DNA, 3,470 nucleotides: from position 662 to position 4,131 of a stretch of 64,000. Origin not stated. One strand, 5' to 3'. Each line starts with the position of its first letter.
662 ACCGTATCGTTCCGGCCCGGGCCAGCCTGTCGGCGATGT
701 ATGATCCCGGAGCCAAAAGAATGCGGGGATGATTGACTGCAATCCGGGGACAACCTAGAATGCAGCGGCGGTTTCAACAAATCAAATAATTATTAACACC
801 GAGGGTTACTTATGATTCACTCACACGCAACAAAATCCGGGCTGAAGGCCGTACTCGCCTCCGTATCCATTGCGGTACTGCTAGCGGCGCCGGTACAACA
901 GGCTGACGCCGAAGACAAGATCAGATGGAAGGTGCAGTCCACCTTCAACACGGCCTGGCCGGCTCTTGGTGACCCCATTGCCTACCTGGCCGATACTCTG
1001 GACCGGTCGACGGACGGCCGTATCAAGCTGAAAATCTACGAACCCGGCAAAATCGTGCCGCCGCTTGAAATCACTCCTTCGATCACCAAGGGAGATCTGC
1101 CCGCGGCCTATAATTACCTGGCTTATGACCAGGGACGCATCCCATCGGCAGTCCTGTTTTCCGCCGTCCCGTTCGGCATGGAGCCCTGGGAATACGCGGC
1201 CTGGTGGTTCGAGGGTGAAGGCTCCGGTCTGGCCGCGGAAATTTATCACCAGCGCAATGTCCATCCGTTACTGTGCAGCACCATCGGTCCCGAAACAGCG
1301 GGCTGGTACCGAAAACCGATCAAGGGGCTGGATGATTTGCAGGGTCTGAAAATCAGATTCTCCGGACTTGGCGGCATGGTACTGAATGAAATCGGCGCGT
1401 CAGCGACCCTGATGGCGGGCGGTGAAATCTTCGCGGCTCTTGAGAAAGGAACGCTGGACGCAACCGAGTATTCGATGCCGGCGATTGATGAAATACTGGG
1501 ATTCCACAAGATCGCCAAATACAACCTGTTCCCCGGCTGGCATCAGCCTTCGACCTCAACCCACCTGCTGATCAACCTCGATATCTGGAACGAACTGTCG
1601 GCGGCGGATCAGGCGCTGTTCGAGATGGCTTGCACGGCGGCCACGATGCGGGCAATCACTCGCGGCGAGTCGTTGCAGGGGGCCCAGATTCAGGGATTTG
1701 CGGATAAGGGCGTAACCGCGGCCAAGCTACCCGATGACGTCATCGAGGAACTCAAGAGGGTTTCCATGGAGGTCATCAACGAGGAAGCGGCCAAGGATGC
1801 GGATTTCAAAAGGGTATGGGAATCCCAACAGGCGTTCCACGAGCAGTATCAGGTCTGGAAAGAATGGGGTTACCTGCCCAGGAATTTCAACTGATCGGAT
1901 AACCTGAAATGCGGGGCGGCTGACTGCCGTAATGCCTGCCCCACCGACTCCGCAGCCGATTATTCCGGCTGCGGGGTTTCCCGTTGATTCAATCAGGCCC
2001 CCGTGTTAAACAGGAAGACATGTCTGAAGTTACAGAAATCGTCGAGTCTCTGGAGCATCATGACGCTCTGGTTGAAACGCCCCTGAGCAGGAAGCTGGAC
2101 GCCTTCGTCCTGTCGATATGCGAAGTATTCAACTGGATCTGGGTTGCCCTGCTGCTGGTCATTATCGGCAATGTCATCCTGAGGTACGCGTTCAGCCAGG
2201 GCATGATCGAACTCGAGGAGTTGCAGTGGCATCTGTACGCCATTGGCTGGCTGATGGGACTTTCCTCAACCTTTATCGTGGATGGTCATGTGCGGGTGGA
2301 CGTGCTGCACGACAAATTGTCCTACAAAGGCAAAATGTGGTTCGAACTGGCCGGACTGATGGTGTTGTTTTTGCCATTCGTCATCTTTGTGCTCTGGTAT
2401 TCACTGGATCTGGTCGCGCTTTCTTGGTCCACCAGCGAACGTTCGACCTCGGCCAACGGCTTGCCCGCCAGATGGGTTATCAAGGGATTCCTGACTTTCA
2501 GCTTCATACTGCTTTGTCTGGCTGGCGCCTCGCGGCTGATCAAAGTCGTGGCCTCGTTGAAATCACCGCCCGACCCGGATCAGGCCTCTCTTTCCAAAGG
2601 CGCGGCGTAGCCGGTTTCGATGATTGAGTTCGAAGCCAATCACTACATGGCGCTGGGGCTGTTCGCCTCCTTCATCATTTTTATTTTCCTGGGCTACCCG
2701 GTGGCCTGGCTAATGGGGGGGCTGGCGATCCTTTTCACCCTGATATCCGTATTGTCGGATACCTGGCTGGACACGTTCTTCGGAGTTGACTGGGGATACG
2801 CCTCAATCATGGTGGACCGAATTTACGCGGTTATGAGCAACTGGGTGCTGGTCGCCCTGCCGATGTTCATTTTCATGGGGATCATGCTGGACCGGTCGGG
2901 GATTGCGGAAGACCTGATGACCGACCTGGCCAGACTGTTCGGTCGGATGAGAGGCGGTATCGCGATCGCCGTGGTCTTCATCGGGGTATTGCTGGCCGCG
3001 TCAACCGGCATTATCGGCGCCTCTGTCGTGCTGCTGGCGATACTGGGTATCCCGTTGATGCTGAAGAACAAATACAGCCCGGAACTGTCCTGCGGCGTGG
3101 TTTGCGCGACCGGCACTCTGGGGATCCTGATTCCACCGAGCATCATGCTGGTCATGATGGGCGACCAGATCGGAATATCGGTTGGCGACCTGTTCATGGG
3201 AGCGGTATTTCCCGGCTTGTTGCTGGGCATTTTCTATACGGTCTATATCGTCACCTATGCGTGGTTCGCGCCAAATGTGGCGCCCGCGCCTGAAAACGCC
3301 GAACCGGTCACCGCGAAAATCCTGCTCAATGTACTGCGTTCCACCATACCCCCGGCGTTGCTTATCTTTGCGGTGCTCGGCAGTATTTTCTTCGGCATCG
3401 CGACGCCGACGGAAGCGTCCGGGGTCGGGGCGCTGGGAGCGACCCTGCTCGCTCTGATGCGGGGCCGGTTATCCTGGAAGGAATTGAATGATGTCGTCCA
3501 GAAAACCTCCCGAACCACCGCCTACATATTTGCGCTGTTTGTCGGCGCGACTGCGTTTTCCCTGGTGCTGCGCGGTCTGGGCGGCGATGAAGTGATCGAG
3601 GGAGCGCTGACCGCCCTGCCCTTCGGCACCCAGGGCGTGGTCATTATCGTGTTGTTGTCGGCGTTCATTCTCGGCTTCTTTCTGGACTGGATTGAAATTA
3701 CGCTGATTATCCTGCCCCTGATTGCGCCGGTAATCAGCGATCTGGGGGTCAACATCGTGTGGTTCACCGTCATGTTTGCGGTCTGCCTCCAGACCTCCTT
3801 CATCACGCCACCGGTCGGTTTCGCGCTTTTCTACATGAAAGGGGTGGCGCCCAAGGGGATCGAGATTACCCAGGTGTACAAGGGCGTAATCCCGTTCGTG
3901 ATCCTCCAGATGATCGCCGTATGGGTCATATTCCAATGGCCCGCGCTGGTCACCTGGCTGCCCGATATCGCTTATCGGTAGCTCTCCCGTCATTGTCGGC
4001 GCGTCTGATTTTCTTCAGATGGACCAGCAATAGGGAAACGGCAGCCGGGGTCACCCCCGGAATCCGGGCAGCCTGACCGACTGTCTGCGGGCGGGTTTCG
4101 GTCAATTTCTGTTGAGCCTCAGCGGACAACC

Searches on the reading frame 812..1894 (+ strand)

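Call 69: search_protein_families(library=pfam, proteins=[window:812-1894:+], max_evalue=0.00001)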
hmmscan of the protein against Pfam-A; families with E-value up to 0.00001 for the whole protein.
window:812-1894:+ (360 aa): 1 family
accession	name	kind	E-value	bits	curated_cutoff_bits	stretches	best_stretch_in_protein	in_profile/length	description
PF03480.18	DctP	-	5.4e-37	128.1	23.4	1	57-327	16-284/286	Bacterial extracellular solute-binding protein, family 7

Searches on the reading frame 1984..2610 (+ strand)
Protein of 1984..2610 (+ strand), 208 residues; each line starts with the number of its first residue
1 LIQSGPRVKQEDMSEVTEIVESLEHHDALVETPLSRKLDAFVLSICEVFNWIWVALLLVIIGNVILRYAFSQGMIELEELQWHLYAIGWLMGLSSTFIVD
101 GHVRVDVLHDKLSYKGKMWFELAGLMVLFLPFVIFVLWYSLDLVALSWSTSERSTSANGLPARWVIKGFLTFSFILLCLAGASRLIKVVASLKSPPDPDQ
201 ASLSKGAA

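Call 69: search_protein_families(library=pfam, proteins=[window:1984-2610:+], max_evalue=0.00001)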
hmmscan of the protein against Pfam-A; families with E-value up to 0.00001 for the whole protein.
window:1984-2610:+ (208 aa): 1 family
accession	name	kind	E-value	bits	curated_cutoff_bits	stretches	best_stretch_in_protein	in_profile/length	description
PF04290.18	DctQ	-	1.7e-16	60.7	28.3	1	57-189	2-130/132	Tripartite ATP-independent periplasmic transporters, DctQ component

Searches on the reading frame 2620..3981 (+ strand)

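Call 69: search_protein_families(library=pfam, proteins=[window:2620-3981:+], max_evalue=0.00001)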
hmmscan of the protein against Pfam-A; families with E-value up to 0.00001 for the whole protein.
window:2620-3981:+ (453 aa): 1 family
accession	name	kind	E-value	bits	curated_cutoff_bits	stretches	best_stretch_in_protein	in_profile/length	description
PF06808.19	DctM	-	2.7e-77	260.8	23.8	1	15-441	1-411/413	Tripartite ATP-independent periplasmic transporter, DctM component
